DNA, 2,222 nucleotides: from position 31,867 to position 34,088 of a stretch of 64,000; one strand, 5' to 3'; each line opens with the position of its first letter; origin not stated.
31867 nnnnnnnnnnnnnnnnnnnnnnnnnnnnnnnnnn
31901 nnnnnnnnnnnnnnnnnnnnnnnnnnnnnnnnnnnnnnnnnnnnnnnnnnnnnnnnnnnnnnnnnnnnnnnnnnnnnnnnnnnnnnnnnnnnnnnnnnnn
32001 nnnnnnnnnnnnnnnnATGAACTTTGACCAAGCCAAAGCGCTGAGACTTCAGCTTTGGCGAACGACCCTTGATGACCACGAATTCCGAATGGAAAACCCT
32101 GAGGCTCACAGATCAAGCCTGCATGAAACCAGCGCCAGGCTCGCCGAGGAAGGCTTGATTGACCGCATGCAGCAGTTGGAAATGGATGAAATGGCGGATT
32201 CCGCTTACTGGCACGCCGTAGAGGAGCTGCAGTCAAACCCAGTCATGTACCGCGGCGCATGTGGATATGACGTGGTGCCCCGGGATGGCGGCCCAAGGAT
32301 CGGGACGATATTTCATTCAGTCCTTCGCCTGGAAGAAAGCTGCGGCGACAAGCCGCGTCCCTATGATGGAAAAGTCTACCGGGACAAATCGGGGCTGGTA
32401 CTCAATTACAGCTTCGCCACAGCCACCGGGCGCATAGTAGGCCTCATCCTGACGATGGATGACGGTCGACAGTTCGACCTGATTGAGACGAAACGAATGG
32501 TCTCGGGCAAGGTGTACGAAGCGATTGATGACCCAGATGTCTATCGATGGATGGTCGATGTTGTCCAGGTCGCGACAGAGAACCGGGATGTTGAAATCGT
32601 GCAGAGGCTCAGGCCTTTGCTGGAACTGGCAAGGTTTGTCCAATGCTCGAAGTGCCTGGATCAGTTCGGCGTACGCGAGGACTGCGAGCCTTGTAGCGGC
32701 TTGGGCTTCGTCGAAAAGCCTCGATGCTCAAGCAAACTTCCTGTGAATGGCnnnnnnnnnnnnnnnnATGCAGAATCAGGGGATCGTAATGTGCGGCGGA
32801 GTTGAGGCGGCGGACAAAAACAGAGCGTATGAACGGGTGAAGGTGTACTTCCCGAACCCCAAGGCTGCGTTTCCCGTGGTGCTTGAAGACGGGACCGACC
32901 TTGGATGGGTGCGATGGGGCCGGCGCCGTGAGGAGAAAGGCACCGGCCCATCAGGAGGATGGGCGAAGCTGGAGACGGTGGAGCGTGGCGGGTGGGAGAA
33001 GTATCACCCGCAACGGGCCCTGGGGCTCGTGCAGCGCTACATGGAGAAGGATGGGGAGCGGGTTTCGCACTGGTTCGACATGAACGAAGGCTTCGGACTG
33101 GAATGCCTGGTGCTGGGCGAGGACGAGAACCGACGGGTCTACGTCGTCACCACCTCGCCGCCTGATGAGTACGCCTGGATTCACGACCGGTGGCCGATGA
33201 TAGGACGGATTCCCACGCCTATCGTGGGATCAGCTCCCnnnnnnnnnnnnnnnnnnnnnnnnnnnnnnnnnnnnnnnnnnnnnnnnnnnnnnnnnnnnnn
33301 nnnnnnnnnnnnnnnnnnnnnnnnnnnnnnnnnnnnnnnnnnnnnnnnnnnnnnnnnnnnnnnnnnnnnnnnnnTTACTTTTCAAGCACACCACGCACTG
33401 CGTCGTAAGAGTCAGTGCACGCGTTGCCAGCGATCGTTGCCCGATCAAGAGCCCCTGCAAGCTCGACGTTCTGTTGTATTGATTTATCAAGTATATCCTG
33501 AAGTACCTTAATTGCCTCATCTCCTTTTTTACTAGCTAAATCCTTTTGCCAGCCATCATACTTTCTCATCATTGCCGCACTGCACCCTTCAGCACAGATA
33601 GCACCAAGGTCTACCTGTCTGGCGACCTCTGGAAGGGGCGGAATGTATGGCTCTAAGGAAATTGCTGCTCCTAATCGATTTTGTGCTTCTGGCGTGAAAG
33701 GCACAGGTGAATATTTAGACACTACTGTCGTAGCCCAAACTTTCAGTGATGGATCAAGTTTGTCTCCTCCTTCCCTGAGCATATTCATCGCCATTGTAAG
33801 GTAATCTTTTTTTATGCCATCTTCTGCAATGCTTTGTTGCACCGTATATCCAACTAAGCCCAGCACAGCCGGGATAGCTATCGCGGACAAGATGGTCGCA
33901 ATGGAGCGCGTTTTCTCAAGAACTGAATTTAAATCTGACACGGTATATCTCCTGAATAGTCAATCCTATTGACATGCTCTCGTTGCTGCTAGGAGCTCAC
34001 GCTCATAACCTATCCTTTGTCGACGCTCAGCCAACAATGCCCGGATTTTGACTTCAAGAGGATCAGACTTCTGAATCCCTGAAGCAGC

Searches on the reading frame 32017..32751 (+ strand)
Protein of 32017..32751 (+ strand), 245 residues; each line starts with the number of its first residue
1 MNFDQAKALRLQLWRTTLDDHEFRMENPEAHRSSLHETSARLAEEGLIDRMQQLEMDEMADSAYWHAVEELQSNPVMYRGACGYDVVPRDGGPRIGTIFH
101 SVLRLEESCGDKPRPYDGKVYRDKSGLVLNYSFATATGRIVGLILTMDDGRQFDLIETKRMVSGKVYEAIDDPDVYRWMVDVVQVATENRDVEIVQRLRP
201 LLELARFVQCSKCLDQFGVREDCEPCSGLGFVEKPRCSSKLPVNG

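Call 6: search_protein_families(library=pfam, proteins=[window:32017-32751:+], max_evalue=0.1)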
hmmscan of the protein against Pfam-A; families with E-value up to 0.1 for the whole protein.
window:32017-32751:+ (245 aa): 1 family
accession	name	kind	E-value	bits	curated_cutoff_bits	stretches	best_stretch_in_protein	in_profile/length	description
PF00658.24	MLLE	-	0.0098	16.3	27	1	135-171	28-64/66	MLLE domain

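Call 7: search_protein_families(library=phrogs, proteins=[window:32017-32751:+], max_evalue=0.01)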
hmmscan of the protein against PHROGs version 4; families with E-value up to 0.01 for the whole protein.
window:32017-32751:+ (245 aa): 1 family
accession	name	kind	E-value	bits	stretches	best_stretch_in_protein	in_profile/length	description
phrog_19595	-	unknown function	6.7e-75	252.5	1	4-236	1-226/240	-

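Call 16: search_protein_families(library=ncbifam, proteins=[window:32017-32751:+], max_evalue=0.1)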
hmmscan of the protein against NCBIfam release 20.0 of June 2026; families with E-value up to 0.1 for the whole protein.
window:32017-32751:+ (245 aa): 0 families

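Call 100: search_protein_families(library=padloc, proteins=[window:32017-32751:+], max_evalue=0.01)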
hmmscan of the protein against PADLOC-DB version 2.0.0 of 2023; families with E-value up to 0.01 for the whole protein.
window:32017-32751:+ (245 aa): 0 families

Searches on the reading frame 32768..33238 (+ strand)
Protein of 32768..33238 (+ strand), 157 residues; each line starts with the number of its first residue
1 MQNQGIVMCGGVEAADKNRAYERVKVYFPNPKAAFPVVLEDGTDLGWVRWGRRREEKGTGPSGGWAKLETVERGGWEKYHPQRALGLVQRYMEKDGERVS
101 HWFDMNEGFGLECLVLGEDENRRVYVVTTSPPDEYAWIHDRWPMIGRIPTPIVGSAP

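Call 6: search_protein_families(library=pfam, proteins=[window:32768-33238:+], max_evalue=0.1)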
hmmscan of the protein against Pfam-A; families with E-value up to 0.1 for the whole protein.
window:32768-33238:+ (157 aa): 1 family
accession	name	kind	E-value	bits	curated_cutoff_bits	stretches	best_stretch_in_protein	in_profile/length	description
PF02586.19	SRAP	-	0.007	16.4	27.1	1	31-145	37-170/214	SOS response associated peptidase (SRAP)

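Call 7: search_protein_families(library=phrogs, proteins=[window:32768-33238:+], max_evalue=0.01)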
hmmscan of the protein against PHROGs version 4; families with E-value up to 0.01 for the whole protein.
window:32768-33238:+ (157 aa): 0 families

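Call 16: search_protein_families(library=ncbifam, proteins=[window:32768-33238:+], max_evalue=0.1)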
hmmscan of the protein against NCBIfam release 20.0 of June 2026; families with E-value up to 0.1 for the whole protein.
window:32768-33238:+ (157 aa): 0 families

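Call 100: search_protein_families(library=padloc, proteins=[window:32768-33238:+], max_evalue=0.01)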
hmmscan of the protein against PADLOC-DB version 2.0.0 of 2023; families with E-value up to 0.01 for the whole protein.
window:32768-33238:+ (157 aa): 0 families

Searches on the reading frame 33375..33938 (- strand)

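Call 6: search_protein_families(library=pfam, proteins=[window:33375-33938:-], max_evalue=0.1)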
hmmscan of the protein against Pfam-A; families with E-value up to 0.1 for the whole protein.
window:33375-33938:- (187 aa): 1 family
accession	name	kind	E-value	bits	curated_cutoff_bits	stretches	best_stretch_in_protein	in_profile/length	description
PF10721.14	DUF2514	-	6e-10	39.8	26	1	135-182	113-160/161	Protein of unknown function (DUF2514)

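Call 7: search_protein_families(library=phrogs, proteins=[window:33375-33938:-], max_evalue=0.01)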
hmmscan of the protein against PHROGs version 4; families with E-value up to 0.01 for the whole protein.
window:33375-33938:- (187 aa): 2 families
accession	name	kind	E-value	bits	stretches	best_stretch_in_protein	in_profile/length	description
phrog_312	-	lysis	2.6e-09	38.3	1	135-183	122-170/173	Rz-like spanin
phrog_11621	-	lysis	1.1e-07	32.4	1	94-138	32-76/88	Rz-like spanin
